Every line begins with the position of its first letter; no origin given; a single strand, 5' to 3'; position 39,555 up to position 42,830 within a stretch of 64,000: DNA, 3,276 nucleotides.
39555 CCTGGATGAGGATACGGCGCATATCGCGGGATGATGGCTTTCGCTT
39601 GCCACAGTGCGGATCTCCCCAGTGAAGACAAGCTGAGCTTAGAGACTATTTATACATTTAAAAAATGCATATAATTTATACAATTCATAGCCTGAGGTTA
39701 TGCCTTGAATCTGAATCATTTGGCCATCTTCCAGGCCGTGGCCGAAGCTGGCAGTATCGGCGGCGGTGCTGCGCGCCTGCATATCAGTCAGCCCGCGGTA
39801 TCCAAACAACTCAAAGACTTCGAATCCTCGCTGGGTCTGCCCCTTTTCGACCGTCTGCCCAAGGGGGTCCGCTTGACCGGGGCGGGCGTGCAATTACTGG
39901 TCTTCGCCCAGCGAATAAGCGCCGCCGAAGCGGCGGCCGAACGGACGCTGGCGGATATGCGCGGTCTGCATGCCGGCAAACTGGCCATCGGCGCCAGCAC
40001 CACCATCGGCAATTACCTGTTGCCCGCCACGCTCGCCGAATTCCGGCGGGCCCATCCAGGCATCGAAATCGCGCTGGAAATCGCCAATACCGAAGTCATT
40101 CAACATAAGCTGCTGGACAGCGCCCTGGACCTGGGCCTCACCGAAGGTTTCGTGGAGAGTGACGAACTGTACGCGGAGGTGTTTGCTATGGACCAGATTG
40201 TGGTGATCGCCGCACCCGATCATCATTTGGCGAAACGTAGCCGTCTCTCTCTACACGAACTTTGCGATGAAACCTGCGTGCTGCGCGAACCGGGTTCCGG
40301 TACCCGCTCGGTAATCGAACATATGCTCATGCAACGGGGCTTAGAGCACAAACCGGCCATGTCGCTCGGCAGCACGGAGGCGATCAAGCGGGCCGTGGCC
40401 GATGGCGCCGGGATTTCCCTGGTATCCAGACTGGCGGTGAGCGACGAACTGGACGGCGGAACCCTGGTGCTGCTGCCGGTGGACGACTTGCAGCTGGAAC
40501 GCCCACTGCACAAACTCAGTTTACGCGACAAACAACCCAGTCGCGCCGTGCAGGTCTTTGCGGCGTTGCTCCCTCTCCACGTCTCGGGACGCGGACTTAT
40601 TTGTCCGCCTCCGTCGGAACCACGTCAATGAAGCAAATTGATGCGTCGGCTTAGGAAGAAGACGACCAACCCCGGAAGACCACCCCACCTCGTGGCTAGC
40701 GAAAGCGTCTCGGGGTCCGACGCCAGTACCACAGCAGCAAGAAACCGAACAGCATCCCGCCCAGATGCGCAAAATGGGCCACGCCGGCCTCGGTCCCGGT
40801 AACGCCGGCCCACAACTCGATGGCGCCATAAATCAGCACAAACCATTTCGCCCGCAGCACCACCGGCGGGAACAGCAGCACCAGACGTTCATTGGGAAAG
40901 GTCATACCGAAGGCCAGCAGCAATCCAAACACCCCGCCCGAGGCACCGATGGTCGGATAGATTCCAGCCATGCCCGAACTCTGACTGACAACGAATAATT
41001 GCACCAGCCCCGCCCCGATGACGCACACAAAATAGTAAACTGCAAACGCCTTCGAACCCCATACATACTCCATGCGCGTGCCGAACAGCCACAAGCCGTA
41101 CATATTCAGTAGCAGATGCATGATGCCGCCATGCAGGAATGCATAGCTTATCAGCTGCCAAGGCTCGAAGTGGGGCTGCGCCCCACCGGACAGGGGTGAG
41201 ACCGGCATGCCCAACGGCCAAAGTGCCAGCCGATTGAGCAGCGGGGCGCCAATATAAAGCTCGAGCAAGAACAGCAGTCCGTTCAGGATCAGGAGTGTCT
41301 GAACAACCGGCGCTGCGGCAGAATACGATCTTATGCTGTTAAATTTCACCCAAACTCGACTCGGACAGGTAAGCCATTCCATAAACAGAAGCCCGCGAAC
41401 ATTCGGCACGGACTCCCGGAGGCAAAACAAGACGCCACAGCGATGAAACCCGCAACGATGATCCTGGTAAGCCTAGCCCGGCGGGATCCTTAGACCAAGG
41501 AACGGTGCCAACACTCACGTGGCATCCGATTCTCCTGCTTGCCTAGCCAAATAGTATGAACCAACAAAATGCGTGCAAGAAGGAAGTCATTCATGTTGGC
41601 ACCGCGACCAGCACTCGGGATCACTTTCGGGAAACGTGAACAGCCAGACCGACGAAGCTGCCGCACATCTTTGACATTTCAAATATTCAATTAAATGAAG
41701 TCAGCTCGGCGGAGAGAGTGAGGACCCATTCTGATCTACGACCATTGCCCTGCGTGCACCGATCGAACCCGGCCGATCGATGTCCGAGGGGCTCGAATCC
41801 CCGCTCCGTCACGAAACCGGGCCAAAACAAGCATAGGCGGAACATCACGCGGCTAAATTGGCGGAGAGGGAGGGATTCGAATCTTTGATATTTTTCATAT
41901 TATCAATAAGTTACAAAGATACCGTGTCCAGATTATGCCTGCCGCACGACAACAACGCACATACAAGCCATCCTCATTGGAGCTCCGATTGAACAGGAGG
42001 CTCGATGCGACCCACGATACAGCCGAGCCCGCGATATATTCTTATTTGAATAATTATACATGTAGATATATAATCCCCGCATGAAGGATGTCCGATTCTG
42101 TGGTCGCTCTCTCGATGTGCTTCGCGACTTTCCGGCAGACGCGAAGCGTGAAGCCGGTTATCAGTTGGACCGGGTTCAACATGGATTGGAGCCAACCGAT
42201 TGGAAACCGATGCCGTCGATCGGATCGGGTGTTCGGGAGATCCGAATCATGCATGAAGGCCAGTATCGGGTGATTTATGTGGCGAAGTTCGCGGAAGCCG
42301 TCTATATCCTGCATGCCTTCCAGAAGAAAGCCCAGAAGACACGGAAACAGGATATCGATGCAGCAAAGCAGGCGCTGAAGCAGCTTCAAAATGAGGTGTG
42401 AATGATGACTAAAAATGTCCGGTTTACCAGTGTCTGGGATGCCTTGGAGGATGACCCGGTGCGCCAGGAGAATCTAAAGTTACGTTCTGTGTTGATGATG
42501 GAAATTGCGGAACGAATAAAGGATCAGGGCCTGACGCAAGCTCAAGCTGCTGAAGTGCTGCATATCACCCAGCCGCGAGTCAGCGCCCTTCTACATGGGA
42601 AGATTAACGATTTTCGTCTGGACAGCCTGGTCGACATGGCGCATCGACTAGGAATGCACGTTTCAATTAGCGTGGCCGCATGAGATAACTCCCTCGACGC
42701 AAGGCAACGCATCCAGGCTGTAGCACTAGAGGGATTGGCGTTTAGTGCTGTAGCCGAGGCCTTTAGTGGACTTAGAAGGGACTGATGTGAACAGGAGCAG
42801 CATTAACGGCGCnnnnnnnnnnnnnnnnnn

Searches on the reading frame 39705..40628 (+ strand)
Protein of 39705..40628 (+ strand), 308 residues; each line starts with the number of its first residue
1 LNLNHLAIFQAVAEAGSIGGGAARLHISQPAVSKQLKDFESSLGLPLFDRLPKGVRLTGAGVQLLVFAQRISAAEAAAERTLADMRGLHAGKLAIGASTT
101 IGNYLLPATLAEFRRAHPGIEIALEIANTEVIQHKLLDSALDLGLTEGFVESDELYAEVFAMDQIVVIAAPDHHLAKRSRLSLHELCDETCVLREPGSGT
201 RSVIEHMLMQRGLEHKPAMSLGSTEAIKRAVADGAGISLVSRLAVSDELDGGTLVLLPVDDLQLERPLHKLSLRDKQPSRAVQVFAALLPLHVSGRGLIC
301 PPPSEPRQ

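Call 27: search_protein_families(library=pfam, proteins=[window:39705-40628:+], max_evalue=1)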
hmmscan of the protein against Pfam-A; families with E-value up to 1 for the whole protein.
window:39705-40628:+ (308 aa): 5 families
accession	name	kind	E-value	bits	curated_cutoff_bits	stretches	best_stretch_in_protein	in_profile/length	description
PF03466.25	LysR_substrate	-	9.6e-54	182.4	28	1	87-289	2-204/209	LysR substrate binding domain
PF00126.33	HTH_1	-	1.5e-20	73.3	26.6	1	3-61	1-59/60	Bacterial regulatory helix-turn-helix protein, lysR family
PF12849.12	PBP_like_2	-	2.1e-05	24.8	27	1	90-240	9-184/267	PBP superfamily domain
PF12727.12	PBP_like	-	0.0036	16.9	27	1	189-222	94-127/193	PBP superfamily domain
PF13556.12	HTH_30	-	0.056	13.7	27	1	13-49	10-46/59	PucR C-terminal helix-turn-helix domain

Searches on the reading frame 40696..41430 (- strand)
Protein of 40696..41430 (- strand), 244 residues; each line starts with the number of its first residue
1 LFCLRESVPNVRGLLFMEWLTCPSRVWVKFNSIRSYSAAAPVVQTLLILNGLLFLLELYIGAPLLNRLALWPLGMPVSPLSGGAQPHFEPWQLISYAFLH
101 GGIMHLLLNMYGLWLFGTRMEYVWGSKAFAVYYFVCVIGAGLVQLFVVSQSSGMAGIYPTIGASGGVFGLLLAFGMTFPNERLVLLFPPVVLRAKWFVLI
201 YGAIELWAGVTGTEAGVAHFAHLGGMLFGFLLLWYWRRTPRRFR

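Call 27: search_protein_families(library=pfam, proteins=[window:40696-41430:-], max_evalue=1)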
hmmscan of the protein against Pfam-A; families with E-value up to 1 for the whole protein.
window:40696-41430:- (244 aa): 3 families
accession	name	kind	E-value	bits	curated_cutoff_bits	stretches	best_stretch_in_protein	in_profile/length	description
PF01694.28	Rhomboid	-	1.8e-30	106.5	22.6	1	88-238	2-142/143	Rhomboid domain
PF08551.15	DUF1751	-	2.1e-06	28.6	22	1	90-147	8-65/99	Eukaryotic integral membrane protein (DUF1751)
PF19752.4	DUF6239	-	0.019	15.3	27.1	1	136-225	26-119/187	Family of unknown function (DUF6239)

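Call 72: find_related_loci(query=window:40699-41349:-, collection=genome_contigs, flank=10000)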
Query window:40699-41349:- (217 aa) in genome_contigs; peptide patterns used: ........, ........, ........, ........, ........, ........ (x = any residue, [..] = any of these).
600 stretches matched a pattern (row limit reached: there are more); 595 encode a relative of the query (tblastn E <= 1e-3); the best 80 are kept; 80 distinct loci.
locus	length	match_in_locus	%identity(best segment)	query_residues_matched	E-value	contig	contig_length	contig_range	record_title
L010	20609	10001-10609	70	15-217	5e-93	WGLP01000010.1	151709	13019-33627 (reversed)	MAG: Gammaproteobacteria bacterium isolate RI_92 c_000000047925, whole genome shotgun sequence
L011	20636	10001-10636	69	7-217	2e-89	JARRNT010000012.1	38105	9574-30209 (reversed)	MAG: Gammaproteobacteria bacterium isolate Spart_131_MAG scaffold_242, whole genome shotgun sequence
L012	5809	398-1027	67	6-215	2e-87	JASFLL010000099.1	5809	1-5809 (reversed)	MAG: Thioalkalispiraceae bacterium isolate D0817M12metaG_Bin_295 D0817M12metaG_FD_scaffold_2544_c1, whole genome shotgun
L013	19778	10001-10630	65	4-216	2e-86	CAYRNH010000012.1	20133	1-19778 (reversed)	MAG TPA_asm: uncultured Thiotrichaceae bacterium isolate SRP214966_co3_394 genome assembly, contig: NODE_3581_length_201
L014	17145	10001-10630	68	14-217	5e-76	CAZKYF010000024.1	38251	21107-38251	MAG TPA_asm: uncultured Chromatiales bacterium isolate binchicken_co219_239 genome assembly, contig: k141_237260, whole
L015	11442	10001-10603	63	14-213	8e-73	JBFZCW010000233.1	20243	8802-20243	MAG: Chromatiaceae bacterium isolate PPR_0536 k121_1063574, whole genome shotgun sequence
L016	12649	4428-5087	57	1-217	2e-72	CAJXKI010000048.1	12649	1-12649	MAG TPA_asm: uncultured Ectothiorhodospiraceae bacterium isolate SRR6193124_bin.31_MetaBAT_v2.12.1_MAG genome assembly,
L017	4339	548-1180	61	10-217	3e-72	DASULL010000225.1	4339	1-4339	MAG TPA_asm: Gammaproteobacteria bacterium isolate SMAG_U1543 k141_554452, whole genome shotgun sequence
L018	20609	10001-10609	58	8-215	3e-70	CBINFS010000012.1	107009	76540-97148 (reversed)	MAG TPA_asm: uncultured bacterium isolate SRR16817064_binner12_Refined_7 genome assembly, contig: ERZ27394172.60, whole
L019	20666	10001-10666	52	7-217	5e-70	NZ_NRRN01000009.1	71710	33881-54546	Halorhodospira abdelmalekii strain DSM 2110 scaffold0009, whole genome shotgun sequence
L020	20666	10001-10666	55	2-215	3e-69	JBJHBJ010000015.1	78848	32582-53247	MAG: Ectothiorhodospiraceae bacterium isolate SF2967_J5348.semibin_refined.086 NODE_403_length_78848_cov_6.343403, whole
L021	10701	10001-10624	59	7-214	1e-68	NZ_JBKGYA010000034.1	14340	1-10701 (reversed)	MAG: Thiohalospira sp. isolate C1M08_16 NODE_2569_length_14340_cov_6.155408, whole genome shotgun sequence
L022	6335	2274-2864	58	14-209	1e-68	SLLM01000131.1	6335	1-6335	MAG: Ectothiorhodospiraceae bacterium isolate CSSed165cm_312 CSSed16-5cm-58497, whole genome shotgun sequence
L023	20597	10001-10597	59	10-209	4e-67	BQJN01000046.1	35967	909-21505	MAG: Xanthomonadaceae bacterium DHS20C11 DNA, sequence046, whole genome shotgun sequence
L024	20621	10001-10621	53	2-213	5e-67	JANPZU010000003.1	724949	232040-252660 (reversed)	MAG: Luteimonas sp. isolate 14_gen_w_cov.19 c273, whole genome shotgun sequence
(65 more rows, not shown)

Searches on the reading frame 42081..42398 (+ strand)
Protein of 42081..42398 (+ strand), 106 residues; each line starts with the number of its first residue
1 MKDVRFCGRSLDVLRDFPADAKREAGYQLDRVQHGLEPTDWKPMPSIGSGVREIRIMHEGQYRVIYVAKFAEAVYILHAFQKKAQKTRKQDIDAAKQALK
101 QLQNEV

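Call 27: search_protein_families(library=pfam, proteins=[window:42081-42398:+], max_evalue=1)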
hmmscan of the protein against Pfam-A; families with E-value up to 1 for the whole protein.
window:42081-42398:+ (106 aa): 2 families
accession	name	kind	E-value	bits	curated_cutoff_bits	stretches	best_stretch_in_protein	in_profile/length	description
PF05973.20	Gp49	-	5e-26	91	23.9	1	13-100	2-90/90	Phage derived protein Gp49-like (DUF891)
PF20219.3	DUF6579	-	0.063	13.2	27.2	1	46-97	6-57/210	Family of unknown function (DUF6579)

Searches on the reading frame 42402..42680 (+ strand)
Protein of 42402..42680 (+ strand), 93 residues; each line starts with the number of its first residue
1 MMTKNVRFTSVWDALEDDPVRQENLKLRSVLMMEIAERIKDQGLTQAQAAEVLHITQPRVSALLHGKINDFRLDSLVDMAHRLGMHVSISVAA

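Call 27: search_protein_families(library=pfam, proteins=[window:42402-42680:+], max_evalue=1)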
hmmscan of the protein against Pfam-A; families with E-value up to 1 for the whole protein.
window:42402-42680:+ (93 aa): 11 families
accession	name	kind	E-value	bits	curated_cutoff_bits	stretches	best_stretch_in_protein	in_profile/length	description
PF13744.12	HTH_37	-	3.2e-23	81.8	27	1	17-91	4-79/80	Helix-turn-helix domain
PF01381.28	HTH_3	-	5.2e-07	30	23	1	35-86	1-51/55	Helix-turn-helix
PF13560.12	HTH_31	-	0.00037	21.2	27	1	42-85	13-56/64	Helix-turn-helix domain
PF04545.22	Sigma70_r4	-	0.0007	19.5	24.1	1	40-65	17-42/50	Sigma-70, region 4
PF12802.13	MarR_2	-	0.0035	17.9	27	1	39-65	14-42/61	MarR family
PF13384.12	HTH_23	-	0.012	15.9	24.6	1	34-65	9-39/50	Homeodomain-like domain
PF00126.33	HTH_1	-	0.012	15.9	26.6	1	47-64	17-34/60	Bacterial regulatory helix-turn-helix protein, lysR family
PF13443.12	HTH_26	-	0.019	15.7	22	1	35-82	2-49/63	Cro/C1-type HTH DNA-binding domain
PF20432.4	Xre-like-HTH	-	0.032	14.9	25.8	1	31-60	10-40/63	Antitoxin Xre-like helix-turn-helix domain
PF08281.18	Sigma70_r4_2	-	0.089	12.9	25.7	1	42-65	25-48/54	Sigma-70, region 4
PF13412.12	HTH_24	-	0.12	12.4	21.9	1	40-62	14-36/48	Winged helix-turn-helix DNA-binding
